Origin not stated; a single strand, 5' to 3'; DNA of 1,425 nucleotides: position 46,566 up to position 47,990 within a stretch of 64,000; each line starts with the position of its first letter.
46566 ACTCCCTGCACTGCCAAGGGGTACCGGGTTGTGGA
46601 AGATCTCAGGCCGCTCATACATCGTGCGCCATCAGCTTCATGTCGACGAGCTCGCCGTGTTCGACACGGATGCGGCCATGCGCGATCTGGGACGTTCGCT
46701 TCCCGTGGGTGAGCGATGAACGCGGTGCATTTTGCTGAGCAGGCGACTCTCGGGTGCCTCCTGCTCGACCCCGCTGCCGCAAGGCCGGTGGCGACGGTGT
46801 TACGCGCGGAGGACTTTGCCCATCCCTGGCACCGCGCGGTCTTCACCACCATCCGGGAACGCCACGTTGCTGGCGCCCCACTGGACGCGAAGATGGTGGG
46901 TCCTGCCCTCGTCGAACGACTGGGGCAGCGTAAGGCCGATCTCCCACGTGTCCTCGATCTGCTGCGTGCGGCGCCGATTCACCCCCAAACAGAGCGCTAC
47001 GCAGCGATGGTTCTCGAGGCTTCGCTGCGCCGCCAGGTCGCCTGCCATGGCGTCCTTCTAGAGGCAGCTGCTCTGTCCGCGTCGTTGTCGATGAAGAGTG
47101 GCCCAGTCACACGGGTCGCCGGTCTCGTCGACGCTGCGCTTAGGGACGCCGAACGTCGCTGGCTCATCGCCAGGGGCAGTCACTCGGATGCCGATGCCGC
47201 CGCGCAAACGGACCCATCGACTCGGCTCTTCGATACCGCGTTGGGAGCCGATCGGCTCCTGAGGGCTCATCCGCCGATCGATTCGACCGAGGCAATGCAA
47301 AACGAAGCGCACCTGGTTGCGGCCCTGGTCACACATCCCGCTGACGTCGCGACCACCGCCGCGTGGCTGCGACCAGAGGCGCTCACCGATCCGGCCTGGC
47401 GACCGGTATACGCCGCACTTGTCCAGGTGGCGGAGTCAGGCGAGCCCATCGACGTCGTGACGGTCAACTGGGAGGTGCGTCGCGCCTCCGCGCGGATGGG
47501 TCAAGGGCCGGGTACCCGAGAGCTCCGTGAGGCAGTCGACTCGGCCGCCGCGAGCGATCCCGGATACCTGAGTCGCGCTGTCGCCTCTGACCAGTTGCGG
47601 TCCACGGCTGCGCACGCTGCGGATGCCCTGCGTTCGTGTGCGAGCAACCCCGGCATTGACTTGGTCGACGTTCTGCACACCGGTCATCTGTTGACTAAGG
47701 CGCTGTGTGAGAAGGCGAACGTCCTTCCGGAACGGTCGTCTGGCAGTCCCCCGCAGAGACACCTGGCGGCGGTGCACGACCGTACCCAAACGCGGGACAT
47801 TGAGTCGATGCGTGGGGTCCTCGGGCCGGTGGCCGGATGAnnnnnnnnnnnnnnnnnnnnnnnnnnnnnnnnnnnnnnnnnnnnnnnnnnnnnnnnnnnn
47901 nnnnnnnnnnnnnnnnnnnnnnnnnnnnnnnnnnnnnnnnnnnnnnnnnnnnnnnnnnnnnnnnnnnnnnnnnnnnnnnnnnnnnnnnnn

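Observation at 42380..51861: Conjugative T4SS-like module with no relaxase in the window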

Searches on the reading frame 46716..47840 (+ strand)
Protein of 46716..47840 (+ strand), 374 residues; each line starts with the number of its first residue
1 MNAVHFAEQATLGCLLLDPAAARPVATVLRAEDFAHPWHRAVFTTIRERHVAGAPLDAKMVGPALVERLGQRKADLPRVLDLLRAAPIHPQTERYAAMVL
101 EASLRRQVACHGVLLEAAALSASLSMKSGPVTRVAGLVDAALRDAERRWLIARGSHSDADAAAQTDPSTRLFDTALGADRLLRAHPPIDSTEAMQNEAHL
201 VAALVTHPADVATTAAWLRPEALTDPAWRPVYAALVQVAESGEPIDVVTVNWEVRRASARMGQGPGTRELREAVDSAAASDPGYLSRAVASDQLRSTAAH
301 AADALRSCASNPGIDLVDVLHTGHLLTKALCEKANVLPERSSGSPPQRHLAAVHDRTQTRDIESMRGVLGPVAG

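Call 4: search_protein_families(library=pfam, proteins=[window:46716-47840:+], max_evalue=0.01)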
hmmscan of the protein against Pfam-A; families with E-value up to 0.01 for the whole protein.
window:46716-47840:+ (374 aa): 1 family
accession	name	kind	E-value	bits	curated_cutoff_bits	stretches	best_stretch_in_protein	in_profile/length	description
PF00772.26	DnaB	-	1.7e-25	89.4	23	2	7-101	8-103/103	DnaB-like helicase N terminal domain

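Call 11: search_protein_families(library=ncbifam, proteins=[window:46716-47840:+], max_evalue=0.01)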
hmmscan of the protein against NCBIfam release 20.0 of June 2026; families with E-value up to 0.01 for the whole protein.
window:46716-47840:+ (374 aa): 13 families
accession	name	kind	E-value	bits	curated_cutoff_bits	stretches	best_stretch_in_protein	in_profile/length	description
NF005852.0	PRK07773.1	equivalog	2.2e-19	69.3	780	2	7-109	30-133/886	replicative DNA helicase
TIGR00665.1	DnaB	equivalog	7.6e-18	64.5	385.25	2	7-115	8-117/435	replicative DNA helicase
TIGR03600.1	phage_DnaB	exception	3.3e-16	59.3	498.65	2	7-109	4-107/421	phage replicative helicase, DnaB family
NF004384.0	PRK05748.1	equivalog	7.4e-14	51.2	525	2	7-109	16-119/452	replicative DNA helicase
NF040583.1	dnaB_SPI-7_type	exception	1.2e-10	41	655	1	6-122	6-123/434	SPI-7-type island replicative DNA helicase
NF006606.0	PRK09165.1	equivalog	7.9e-10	37.9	540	1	7-127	27-148/497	replicative DNA helicase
NF006306.0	PRK08506.1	equivalog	2.8e-09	36.1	596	1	8-120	10-118/472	replicative DNA helicase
NF006443.0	PRK08760.1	equivalog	1.9e-06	26.5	741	1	7-112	39-145/476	replicative DNA helicase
NF005424.0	PRK07004.1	equivalog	2.7e-06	26.2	834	1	7-109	21-124/460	replicative DNA helicase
NF005945.0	PRK08006.1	equivalog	2.6e-05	23.2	898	1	7-107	33-134/471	replicative DNA helicase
NF006458.0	PRK08840.1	equivalog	0.00016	20.5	884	1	7-108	26-128/464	replicative DNA helicase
NF004109.0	PRK05595.1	equivalog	0.00085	18.1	737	0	7-57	14-64/444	replicative DNA helicase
NF005369.0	PRK06904.1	equivalog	0.0068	15.2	809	1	7-68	31-92/474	replicative DNA helicase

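Call 13: find_encoding_contigs(protein=window:46716-47840:+, flank=10000, max_places=10)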
Protein window:46716-47840:+ (374 aa): 14 contigs read that carry it; 10 places shown.
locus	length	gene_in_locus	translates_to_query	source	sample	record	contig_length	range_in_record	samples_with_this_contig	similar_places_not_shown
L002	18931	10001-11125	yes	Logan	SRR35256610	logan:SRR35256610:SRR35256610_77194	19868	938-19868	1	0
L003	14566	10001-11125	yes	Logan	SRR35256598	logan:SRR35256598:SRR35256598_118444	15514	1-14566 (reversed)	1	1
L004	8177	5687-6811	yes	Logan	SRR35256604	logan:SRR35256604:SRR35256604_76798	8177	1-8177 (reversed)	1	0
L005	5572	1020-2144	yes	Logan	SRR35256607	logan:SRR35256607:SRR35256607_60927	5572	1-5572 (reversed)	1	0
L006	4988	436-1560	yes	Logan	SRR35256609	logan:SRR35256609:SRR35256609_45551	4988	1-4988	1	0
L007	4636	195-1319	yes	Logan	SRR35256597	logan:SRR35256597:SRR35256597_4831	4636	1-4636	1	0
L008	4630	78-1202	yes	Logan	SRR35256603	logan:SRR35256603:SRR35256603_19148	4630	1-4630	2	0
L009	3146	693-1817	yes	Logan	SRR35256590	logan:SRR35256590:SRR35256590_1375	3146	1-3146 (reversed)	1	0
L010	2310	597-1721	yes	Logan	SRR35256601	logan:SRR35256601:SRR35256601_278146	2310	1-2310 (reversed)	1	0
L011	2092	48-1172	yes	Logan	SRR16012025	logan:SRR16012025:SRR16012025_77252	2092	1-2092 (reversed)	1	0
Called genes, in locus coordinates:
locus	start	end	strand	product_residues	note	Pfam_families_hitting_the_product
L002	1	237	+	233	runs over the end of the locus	-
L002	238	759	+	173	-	-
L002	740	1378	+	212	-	-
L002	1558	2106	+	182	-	-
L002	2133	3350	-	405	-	-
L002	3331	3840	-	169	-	PF04542:Sigma70_r2, PF08281:Sigma70_r4_2, PF04545:Sigma70_r4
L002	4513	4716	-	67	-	-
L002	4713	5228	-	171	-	PF02463:SMC_N (weak), PF13166:AAA_13, PF13304:AAA_21 (weak)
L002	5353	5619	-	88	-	-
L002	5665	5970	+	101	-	PF19607:DUF6112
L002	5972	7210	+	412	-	PF04610:TrbL (weak)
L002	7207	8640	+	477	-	-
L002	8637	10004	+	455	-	-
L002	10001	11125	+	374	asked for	PF00772:DnaB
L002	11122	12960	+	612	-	PF02534:T4SS-DNA_transf, PF10412:TrwB_AAD_bind, PF12696:TraG-D_C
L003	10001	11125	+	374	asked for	PF00772:DnaB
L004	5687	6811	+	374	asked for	PF00772:DnaB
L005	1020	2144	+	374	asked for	PF00772:DnaB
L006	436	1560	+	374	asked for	PF00772:DnaB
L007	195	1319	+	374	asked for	PF00772:DnaB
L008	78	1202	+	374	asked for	PF00772:DnaB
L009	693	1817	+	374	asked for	PF00772:DnaB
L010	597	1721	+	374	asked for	PF00772:DnaB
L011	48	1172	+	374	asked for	PF00772:DnaB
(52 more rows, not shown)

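Call 14: find_homologous_proteins(query=window:46716-47840:+, max_evalue=0.001)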
Query window:46716-47840:+ (374 aa): 57 proteins with E <= 0.001 among 8000 candidates.
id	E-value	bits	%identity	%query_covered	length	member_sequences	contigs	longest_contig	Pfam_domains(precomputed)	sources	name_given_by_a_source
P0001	1.7e-195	667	83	100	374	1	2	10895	PF00772.27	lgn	-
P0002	7.8e-136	471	62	100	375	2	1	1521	PF00772.27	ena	-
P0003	1.3e-135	470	63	100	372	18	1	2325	PF00772.27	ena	-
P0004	3.3e-133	462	61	100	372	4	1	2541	PF00772.27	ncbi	-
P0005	8.1e-133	461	61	100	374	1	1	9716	PF00772.27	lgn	-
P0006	2.6e-130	453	60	100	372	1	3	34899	PF00772.27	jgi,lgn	jgi:hypothetical protein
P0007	1.2e-121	424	57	100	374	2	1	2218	PF00772.27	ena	-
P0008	1.1e-111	392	61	90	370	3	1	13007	PF00772.27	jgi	jgi:hypothetical protein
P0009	3.0e-111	390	58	95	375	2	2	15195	PF00772.27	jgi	-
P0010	2.3e-110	387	55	100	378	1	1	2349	PF00772.27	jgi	jgi:replicative DNA helicase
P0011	1.4e-109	385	61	87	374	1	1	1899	PF00772.27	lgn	-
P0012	2.4e-109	384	59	90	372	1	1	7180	PF00772.27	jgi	jgi:hypothetical protein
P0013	3.4e-108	380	58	92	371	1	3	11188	PF00772.27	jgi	jgi:replicative DNA helicase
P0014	6.8e-108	379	55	94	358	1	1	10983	PF00772.27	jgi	jgi:replicative DNA helicase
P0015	2.2e-107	377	58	90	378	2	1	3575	PF00772.27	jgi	jgi:hypothetical protein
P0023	3.4e-96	341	54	87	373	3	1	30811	PF00772.27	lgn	-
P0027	2.2e-90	321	49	100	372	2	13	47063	PF00772.27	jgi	jgi:replicative DNA helicase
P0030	1.3e-86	309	46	100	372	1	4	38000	PF00772.27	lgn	-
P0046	7.3e-73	264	48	91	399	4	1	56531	PF00772.27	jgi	jgi:hypothetical protein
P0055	1.4e-43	168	39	84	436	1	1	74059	PF00772.27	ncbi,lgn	-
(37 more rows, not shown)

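Call 15: find_encoding_contigs(protein=P0046, flank=10000, max_places=2)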
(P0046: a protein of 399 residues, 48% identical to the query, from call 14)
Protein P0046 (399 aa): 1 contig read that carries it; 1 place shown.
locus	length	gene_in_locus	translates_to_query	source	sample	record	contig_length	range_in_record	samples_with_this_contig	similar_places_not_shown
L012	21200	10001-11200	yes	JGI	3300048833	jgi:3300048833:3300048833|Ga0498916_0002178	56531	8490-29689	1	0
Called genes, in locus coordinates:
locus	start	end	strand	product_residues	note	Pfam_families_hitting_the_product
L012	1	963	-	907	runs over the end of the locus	PF01555:N6_N4_Mtase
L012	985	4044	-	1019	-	PF04851:ResIII (weak)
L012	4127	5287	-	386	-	PF02661:Fic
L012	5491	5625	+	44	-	-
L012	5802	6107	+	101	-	PF19607:DUF6112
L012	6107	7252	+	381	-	PF04610:TrbL (weak)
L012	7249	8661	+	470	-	-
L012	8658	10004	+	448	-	-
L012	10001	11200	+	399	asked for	PF00772:DnaB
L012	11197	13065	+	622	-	PF02534:T4SS-DNA_transf, PF10412:TrwB_AAD_bind, PF12696:TraG-D_C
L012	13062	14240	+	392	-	-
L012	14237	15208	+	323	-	PF08401:ArdcN, PF06114:Peptidase_M78 (weak)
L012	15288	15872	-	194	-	PF13470:PIN_3 (weak)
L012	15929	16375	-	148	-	PF12728:HTH_17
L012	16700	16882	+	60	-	PF07411:DUF1508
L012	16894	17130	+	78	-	PF09954:DUF2188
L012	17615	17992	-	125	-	-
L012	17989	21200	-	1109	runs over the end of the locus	PF08751:TrwC, PF13086:AAA_11 (faint), PF13245:AAA_19, PF13401:AAA_22 (faint), PF13604:AAA_30, PF13538:UvrD_C_2 (weak)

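Call 16: find_encoding_contigs(protein=P0027, flank=10000, max_places=2)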
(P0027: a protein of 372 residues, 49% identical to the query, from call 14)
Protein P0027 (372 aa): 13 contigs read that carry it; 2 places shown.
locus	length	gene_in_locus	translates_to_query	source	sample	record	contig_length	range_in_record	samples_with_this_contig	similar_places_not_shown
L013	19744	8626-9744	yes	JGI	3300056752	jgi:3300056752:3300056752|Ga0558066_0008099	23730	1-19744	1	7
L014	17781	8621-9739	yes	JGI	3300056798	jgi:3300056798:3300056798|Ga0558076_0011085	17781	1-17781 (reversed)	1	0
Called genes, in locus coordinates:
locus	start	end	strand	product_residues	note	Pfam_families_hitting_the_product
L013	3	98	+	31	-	?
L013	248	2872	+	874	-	PF04851:ResIII, PF27151:YagJ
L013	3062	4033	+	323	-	-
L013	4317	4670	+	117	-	PF19607:DUF6112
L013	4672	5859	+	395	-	PF04610:TrbL (weak)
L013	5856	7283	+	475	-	-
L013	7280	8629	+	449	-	-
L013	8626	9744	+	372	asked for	PF00772:DnaB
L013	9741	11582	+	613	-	PF02534:T4SS-DNA_transf, PF10412:TrwB_AAD_bind, PF12696:TraG-D_C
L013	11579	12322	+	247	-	PF01464:SLT (weak)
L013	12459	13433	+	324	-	PF08401:ArdcN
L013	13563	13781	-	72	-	-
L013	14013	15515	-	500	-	PF00717:Peptidase_S24 (weak), PF17231:DUF5305 (weak)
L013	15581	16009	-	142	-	-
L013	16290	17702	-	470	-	PF00990:GGDEF, PF00563:EAL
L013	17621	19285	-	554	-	PF00989:PAS, PF08448:PAS_4, PF13188:PAS_8 (weak), PF08447:PAS_3 (weak), PF13426:PAS_9, PF08448:PAS_4 (weak)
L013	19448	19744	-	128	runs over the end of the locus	-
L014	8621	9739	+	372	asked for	PF00772:DnaB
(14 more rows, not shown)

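Call 17: find_encoding_contigs(protein=P0055, flank=10000, max_places=2)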
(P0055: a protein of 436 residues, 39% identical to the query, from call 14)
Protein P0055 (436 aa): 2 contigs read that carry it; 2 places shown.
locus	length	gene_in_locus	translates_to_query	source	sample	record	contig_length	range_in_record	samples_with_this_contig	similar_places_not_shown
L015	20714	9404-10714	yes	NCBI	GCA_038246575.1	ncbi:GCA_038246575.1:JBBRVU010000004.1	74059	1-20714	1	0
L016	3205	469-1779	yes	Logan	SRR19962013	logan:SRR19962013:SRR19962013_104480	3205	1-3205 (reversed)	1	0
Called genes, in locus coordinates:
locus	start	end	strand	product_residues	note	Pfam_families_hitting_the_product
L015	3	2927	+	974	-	?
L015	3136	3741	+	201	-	-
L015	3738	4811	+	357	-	PF00877:NLPC_P60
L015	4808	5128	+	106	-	PF19607:DUF6112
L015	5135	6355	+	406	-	PF19590:TrbL_3 (weak)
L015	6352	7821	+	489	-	-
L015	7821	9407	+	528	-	-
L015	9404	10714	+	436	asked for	PF00772:DnaB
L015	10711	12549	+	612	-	PF02534:T4SS-DNA_transf, PF10412:TrwB_AAD_bind, PF12696:TraG-D_C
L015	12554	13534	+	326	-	PF08401:ArdcN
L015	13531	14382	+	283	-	-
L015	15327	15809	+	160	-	-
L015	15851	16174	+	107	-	-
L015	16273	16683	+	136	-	-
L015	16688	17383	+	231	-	-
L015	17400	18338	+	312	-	-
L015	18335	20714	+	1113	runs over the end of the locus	PF01580:FtsK_SpoIIIE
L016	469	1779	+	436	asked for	PF00772:DnaB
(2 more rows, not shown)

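Call 19: find_encoding_contigs(protein=P0006, flank=10000, max_places=1)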
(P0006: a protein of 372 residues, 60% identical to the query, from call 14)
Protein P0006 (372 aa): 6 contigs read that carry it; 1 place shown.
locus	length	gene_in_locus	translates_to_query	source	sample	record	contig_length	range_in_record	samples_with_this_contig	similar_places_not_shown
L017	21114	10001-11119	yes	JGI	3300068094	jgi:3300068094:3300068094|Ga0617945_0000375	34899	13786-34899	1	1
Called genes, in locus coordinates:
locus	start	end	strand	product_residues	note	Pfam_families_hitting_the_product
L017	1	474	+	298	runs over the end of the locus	PF00482:T2SSF (weak)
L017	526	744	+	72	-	-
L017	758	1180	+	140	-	PF07811:TadE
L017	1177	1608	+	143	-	-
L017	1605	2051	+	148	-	PF13400:Tad (weak)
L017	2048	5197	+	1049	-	PF01476:LysM (weak)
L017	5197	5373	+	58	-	-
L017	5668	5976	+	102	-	PF19607:DUF6112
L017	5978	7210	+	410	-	PF04610:TrbL (weak)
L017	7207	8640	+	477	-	-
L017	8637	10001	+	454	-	-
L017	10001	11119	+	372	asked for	PF00772:DnaB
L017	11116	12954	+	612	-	PF02534:T4SS-DNA_transf, PF10412:TrwB_AAD_bind, PF12696:TraG-D_C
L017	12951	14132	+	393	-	PF01464:SLT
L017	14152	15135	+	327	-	PF08401:ArdcN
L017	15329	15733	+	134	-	-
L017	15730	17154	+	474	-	-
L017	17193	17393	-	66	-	-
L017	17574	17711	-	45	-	-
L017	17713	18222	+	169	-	PF08937:ThsB_TIR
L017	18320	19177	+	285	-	PF20016:ThsA_Macro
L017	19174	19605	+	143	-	PF11969:DcpS_C, PF01230:HIT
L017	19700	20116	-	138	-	-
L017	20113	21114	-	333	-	?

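Call 20: find_encoding_contigs(protein=P0023, flank=10000, max_places=1)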
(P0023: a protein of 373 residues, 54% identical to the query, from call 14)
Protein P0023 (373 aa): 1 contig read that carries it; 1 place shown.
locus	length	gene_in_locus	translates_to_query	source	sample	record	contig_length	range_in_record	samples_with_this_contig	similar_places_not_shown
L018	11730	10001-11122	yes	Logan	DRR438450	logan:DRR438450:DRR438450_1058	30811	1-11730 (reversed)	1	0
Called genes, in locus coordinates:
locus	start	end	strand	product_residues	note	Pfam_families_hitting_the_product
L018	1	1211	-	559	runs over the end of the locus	PF04471:Mrr_cat, PF04851:ResIII, PF18766:SWI2_SNF2 (faint), PF00270:DEAD, PF00271:Helicase_C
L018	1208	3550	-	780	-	PF02518:HATPase_c (weak), PF13589:HATPase_c_3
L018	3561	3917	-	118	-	-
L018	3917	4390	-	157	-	PF03852:Vsr, PF18741:MTES_1575 (weak)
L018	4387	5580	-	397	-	PF00145:DNA_methylase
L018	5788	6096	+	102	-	PF19607:DUF6112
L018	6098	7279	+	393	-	PF04610:TrbL (weak)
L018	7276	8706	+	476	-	-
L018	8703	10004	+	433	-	-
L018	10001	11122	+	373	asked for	PF00772:DnaB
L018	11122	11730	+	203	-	?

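Call 21: find_encoding_contigs(protein=P0030, flank=10000, max_places=1)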
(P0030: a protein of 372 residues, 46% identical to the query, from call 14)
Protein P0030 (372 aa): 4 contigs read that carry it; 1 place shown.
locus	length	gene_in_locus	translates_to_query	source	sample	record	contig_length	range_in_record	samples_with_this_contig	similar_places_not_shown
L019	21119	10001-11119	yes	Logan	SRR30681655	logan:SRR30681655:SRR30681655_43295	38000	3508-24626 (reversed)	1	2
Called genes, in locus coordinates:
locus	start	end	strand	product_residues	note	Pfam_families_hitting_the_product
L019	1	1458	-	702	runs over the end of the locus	PF03235:GmrSD_N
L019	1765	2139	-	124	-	-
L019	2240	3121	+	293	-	PF13391:HNH_2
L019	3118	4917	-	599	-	PF00145:DNA_methylase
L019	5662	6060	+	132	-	PF19607:DUF6112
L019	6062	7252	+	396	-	PF04610:TrbL (weak)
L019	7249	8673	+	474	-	-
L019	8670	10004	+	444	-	-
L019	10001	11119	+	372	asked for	PF00772:DnaB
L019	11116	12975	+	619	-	PF02534:T4SS-DNA_transf, PF10412:TrwB_AAD_bind, PF12696:TraG-D_C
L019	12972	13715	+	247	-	PF01464:SLT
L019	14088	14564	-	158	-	PF12844:HTH_19, PF13413:HTH_25 (weak), PF13443:HTH_26 (faint), PF13560:HTH_31, PF01381:HTH_3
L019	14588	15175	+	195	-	PF13091:PLDc_2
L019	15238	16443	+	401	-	-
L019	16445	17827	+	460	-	PF01935:DUF87, PF13401:AAA_22 (faint)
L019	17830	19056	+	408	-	-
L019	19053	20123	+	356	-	PF10923:BrxC_BrxD (faint), PF13401:AAA_22 (weak)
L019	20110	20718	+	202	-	-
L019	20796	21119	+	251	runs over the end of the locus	-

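Call 25: search_protein_families(library=pfam, proteins=[L015:3-2927:+, L015:13531-14382:+, L013:3062-4033:+, L017:15730-17154:+, L017:15329-15733:+, L012:17615-17992:-, L015:17400-18338:+, L015:16688-17383:+, L019:15238-16443:+, L019:17830-19056:+], max_evalue=0.01)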
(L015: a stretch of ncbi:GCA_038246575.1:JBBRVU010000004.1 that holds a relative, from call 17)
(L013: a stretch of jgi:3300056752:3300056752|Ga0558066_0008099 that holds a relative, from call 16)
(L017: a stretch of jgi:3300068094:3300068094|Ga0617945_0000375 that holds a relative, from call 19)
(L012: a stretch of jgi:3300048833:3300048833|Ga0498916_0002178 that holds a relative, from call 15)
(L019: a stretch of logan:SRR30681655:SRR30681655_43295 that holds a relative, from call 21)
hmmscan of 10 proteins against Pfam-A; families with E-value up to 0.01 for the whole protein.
L015:3-2927:+ (974 aa): 1 family
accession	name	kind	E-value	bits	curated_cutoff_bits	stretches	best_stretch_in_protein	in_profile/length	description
PF01476.26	LysM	-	2.1e-13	50.4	20.9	2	212-267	1-43/43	LysM domain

L015:13531-14382:+ (283 aa): 0 families

L013:3062-4033:+ (323 aa): 0 families

L017:15730-17154:+ (474 aa): 0 families

L017:15329-15733:+ (134 aa): 0 families

L012:17615-17992:- (125 aa): 1 family
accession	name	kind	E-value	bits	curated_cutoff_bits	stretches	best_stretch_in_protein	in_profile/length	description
PF16259.10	DUF4913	-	0.0069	16.9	25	1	62-109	31-77/104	Domain of unknown function (DUF4913)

L015:17400-18338:+ (312 aa): 0 families

L015:16688-17383:+ (231 aa): 0 families

L019:15238-16443:+ (401 aa): 3 families
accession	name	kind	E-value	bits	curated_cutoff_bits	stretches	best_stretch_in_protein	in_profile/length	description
PF13401.12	AAA_22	-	3.3e-05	24.6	27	1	54-263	9-123/130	AAA domain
PF10923.14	BrxC_BrxD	-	0.00085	18.8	22.2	0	169-251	191-273/414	BREX system ATP-binding protein BrxC/D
PF13191.12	AAA_16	-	0.0055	17.7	32.6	0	48-184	23-104/167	AAA ATPase domain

L019:17830-19056:+ (408 aa): 0 families
